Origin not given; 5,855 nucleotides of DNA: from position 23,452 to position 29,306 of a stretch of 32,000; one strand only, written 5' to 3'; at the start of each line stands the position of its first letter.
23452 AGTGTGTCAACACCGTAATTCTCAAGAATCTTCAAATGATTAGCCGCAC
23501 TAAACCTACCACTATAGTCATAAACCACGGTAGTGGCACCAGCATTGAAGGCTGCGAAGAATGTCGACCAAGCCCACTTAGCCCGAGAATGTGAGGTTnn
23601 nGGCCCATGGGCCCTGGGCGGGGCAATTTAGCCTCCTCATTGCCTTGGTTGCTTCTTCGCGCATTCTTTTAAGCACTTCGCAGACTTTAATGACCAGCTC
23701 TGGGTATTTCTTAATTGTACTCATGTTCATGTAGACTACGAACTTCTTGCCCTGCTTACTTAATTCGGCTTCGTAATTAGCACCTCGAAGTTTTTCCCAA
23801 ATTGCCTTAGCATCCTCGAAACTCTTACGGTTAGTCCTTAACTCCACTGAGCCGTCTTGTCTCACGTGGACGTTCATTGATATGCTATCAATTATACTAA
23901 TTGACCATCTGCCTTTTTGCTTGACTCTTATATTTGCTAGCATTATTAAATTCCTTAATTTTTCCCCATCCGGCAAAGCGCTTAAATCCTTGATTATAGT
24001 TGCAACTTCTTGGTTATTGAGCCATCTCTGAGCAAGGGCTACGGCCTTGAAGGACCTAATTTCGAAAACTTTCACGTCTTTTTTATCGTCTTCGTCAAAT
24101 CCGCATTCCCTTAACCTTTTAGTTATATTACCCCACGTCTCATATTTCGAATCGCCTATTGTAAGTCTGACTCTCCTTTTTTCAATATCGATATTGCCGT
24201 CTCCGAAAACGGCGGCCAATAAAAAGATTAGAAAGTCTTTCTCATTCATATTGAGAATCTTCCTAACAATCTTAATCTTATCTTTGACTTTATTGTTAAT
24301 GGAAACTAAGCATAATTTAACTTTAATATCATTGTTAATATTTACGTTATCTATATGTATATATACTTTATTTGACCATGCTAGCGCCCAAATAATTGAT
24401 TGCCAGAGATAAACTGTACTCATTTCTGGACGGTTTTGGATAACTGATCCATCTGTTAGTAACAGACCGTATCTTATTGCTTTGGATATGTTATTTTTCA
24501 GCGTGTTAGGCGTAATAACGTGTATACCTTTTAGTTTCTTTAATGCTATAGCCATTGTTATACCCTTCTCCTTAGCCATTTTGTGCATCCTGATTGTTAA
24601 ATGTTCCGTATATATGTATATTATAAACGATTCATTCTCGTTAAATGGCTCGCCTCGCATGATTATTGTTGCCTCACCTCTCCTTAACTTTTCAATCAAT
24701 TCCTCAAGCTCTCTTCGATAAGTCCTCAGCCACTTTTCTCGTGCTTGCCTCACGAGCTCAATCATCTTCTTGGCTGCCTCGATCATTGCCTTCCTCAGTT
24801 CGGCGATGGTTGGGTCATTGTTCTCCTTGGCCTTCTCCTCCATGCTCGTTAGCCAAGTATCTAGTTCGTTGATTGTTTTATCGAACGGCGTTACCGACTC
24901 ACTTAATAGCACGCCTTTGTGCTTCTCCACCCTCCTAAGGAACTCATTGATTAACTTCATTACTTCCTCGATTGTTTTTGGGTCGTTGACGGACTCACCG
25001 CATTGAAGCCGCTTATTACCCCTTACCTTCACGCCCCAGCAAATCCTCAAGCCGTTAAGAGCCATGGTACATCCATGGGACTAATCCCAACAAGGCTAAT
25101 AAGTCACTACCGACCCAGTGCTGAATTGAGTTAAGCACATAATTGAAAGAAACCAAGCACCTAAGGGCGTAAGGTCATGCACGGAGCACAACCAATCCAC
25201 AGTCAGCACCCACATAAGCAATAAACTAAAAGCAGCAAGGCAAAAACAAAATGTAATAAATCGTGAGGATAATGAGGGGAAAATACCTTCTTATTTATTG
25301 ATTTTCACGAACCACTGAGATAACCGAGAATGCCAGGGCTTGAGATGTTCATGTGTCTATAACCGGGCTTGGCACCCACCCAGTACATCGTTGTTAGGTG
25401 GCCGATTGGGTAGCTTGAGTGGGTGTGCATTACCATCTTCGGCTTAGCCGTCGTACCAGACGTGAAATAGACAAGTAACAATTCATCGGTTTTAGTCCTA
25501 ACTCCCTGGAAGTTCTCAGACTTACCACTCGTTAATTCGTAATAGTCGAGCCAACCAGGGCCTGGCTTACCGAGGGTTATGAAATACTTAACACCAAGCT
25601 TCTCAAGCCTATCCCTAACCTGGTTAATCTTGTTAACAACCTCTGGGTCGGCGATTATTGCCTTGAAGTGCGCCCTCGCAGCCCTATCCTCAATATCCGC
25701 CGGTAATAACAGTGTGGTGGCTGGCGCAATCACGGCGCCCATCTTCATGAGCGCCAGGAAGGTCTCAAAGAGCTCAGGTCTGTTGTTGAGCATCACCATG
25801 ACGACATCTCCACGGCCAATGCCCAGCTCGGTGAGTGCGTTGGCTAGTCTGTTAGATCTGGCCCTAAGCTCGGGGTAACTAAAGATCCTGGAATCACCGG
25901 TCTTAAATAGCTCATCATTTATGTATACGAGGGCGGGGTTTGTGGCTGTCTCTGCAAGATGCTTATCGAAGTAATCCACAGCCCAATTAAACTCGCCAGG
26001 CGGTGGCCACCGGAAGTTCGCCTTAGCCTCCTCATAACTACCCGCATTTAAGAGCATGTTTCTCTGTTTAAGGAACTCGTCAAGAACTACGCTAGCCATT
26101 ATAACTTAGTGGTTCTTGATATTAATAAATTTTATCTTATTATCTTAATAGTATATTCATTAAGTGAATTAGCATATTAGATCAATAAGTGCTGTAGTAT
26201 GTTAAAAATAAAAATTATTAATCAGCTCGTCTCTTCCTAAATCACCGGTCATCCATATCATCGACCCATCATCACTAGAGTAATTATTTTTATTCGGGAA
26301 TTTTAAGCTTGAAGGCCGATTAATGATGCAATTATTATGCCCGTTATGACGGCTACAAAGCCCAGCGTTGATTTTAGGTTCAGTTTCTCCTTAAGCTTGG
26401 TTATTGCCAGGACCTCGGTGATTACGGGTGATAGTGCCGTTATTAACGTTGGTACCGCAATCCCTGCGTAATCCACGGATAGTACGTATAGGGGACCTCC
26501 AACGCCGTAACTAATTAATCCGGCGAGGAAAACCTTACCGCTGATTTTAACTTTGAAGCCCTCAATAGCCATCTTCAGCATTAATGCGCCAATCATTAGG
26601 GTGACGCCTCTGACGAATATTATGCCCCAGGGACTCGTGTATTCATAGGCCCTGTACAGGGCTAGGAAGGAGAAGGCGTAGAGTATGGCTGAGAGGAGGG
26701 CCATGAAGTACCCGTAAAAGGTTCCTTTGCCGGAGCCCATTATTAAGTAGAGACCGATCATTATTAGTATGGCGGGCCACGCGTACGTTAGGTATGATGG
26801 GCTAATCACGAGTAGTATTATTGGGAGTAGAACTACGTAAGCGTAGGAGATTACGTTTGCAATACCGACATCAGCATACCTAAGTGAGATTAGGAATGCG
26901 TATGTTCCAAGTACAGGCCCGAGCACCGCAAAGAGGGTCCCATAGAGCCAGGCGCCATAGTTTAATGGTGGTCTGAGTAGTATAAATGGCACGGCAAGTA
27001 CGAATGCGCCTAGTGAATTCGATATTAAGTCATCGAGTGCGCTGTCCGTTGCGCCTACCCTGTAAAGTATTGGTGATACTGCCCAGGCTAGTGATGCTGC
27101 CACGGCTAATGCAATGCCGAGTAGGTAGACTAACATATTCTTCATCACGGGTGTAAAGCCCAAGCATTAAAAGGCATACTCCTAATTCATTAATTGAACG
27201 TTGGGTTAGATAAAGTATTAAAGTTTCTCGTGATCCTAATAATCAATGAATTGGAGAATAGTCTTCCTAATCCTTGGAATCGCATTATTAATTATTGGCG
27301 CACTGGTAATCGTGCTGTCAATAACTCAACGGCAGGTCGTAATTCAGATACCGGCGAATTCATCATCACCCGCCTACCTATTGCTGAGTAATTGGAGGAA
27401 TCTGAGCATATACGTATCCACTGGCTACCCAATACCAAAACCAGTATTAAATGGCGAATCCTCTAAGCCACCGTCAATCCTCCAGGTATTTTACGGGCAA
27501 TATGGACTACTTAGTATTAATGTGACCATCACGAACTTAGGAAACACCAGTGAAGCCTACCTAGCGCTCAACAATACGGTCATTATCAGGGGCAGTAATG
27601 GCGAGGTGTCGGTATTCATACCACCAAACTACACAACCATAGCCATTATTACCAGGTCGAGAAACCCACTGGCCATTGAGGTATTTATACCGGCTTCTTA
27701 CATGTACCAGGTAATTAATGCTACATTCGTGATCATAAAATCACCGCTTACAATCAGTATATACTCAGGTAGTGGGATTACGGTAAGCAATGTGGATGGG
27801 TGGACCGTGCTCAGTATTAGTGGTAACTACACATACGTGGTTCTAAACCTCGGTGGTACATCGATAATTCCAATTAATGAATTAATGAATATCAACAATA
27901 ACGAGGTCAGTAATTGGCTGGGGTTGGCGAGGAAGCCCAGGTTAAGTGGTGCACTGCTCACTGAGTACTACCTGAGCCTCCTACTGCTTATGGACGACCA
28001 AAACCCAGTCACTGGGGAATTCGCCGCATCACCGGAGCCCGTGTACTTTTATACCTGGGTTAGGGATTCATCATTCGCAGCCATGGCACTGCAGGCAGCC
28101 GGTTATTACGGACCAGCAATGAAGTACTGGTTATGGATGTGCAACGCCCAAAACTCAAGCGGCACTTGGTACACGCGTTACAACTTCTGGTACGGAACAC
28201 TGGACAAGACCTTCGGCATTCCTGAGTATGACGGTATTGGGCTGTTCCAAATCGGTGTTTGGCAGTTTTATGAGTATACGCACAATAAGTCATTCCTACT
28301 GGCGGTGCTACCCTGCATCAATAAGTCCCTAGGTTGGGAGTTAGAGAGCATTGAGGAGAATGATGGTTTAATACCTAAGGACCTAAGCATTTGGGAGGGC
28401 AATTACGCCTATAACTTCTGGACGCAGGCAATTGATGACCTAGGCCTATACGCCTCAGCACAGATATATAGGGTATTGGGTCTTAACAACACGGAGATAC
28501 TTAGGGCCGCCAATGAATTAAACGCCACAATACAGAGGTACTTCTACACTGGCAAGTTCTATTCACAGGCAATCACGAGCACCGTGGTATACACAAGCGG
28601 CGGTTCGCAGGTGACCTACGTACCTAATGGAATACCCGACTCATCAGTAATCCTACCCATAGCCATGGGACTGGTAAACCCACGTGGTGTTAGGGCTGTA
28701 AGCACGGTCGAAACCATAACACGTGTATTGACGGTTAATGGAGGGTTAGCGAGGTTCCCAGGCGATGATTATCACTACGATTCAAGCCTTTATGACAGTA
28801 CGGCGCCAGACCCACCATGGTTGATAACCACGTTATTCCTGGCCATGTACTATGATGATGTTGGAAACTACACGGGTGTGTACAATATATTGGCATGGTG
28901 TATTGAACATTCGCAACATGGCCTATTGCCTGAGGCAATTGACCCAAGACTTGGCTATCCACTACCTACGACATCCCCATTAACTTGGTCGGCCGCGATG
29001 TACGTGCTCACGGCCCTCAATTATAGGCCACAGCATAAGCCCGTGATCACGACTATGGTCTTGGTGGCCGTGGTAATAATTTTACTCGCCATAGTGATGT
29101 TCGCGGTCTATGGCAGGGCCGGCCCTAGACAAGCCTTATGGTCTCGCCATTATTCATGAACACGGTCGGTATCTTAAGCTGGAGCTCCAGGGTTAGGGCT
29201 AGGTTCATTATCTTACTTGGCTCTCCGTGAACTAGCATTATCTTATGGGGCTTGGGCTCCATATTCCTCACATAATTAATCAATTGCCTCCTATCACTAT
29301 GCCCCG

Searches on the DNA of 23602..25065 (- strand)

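Call 49: search_rna_families(source=L019, start=5500, end=8454, threshold=evalue, max_evalue=1)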
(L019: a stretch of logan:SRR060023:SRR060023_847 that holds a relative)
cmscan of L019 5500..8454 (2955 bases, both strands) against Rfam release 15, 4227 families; matches with E-value up to 1: 0.
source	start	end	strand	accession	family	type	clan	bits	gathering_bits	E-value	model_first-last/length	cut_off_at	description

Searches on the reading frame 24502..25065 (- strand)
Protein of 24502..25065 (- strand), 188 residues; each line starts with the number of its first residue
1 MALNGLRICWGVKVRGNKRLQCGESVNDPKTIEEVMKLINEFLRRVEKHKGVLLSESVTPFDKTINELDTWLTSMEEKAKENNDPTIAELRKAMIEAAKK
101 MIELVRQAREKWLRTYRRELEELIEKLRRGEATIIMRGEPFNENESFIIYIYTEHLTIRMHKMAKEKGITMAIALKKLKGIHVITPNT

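Call 103: predict_structure(alignment_id=A5)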
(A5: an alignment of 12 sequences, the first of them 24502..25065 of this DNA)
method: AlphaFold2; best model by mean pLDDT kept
length: 188 residues; sequences in the alignment: 12
mean_pLDDT: 86.2   pTM: 0.78
mean pLDDT of the five models: 86.2, 81.4, 76.4, 76.3, 60.7
residues with pLDDT >= 90: 110; 70-90: 56; 50-70: 17; < 50: 5
segments of 3 or more residues with pLDDT < 50: 186-188
pLDDT, mean of each block of 10 residues (from residue 1): 71 76 90 92 93 93 93 88 83 91 92 93 93 90 85 91 81 79 56
secondary structure, 60 per line:
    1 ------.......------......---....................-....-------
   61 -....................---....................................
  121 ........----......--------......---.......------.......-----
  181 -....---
elements in order: E7-13 E20-25 H29-48 H50-53 H62-81 H85-128 E133-138 E147-152 E156-162 E169-175 E182-185

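Call 105: fold_search(model_id=the predicted structure, library=pdb)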
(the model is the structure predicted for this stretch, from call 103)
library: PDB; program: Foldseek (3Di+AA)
matches with E <= 10: 195; with E <= 0.001: 0
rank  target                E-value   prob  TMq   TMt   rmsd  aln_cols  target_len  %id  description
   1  7rto_B                3.7e-01  0.18  0.26  0.16  20.2       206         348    8  Cryo-EM structure of bluetongue virus capsid protein VP5 at low endosomal pH intermediate state 2 (released 2021-11-03)
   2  4fye                  5.0e-01  0.09  0.17  0.06  16.8       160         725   14  Crystal structure of a Legionella phosphoinositide phosphatase, SidF (released 2012-08-22)
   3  9hlx_A                8.8e-01  0.23  0.25  0.05  26.1       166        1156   13  Structure of Ba1Cas12a3 binary complex (released 2025-12-17)
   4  6hej_B                1.0e+00  0.08  0.19  0.12  18.4       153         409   12  Structure of human USP28 (released 2019-03-27)
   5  6z0c_D                1.2e+00  0.80  0.37  0.36   4.5       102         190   16  Structure of in silico modelled artificial Maquette-3 protein (released 2021-03-17)
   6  6h4h_B                1.3e+00  0.11  0.24  0.13  19.2       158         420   13  Usp28 catalytic domain variant E593D in complex with UbPA (released 2019-03-27)
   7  7zhm_C                1.4e+00  0.18  0.22  0.40   6.5        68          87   10  Salmonella enterica Rhs1 C-terminal toxin TreTu complex with TriTu immunity protein (released 2022-11-23)
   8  4fyf                  1.4e+00  0.08  0.20  0.06  19.1       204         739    9  Structural basis for substrate recognition by a novel Legionella phosphoinositide phosphatase (released 2012-08-22)
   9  6z0c_B                1.5e+00  0.72  0.37  0.35   4.5       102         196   16  Structure of in silico modelled artificial Maquette-3 protein (released 2021-03-17)
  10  6v4u_B                1.6e+00  0.06  0.17  0.10  14.2       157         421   13  Cryo-EM structure of SMCR8-C9orf72-WDR41 complex (released 2020-09-02)
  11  7w0b_A                1.8e+00  0.38  0.25  0.03  18.3       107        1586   18  Dicer2-LoqsPD complex at apo status (released 2022-04-27)
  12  21we_A                1.8e+00  0.15  0.24  0.05  22.0       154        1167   14  BaCas12a3 binary complex (released 2026-01-14)
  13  21wj_A                1.8e+00  0.04  0.17  0.03  25.8       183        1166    6  BaCas12a3 ternary complex (released 2026-01-14)
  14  4dk0                  2.2e+00  0.08  0.28  0.17  23.7       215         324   10  Crystal structure of MacA from Actinobacillus actinomycetemcomitans (released 2012-03-07)
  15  6h4h_A                2.5e+00  0.07  0.24  0.12  19.4       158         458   12  Usp28 catalytic domain variant E593D in complex with UbPA (released 2019-03-27)
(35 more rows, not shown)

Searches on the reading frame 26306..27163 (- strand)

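Call 8: search_protein_families(library=pfam, proteins=[window:26306-27163:-], max_evalue=0.01)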
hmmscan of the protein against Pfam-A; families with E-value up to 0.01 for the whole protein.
window:26306-27163:- (286 aa): 1 family
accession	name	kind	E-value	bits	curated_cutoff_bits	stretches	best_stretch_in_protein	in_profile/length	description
PF00892.27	EamA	-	2.3e-19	70.5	28.2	2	150-280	2-134/135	EamA-like transporter family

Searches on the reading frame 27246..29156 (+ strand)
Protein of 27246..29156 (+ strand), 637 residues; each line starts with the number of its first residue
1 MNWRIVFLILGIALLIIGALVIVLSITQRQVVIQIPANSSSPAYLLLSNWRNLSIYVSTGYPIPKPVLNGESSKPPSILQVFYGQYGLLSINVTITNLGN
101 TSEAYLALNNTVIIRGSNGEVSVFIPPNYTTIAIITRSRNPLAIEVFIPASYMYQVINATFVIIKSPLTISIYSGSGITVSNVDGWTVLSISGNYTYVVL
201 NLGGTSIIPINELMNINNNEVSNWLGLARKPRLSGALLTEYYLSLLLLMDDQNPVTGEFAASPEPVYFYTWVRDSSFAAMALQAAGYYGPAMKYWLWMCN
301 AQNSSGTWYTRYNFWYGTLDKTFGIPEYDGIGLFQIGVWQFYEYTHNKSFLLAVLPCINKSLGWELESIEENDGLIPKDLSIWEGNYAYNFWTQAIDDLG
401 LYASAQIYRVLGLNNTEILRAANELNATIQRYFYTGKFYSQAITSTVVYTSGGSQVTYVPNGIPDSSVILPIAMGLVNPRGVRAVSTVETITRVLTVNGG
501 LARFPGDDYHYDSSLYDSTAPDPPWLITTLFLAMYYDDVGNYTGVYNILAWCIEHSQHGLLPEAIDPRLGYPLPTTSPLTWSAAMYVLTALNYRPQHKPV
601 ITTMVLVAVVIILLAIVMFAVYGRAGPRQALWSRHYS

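Call 8: search_protein_families(library=pfam, proteins=[window:27246-29156:+], max_evalue=0.01)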
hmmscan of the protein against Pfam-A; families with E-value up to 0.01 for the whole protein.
window:27246-29156:+ (637 aa): 1 family
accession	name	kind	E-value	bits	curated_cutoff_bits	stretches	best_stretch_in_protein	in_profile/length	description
PF00723.27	Glyco_hydro_15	-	1.8e-12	47.3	22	1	248-288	15-58/427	Glycosyl hydrolases family 15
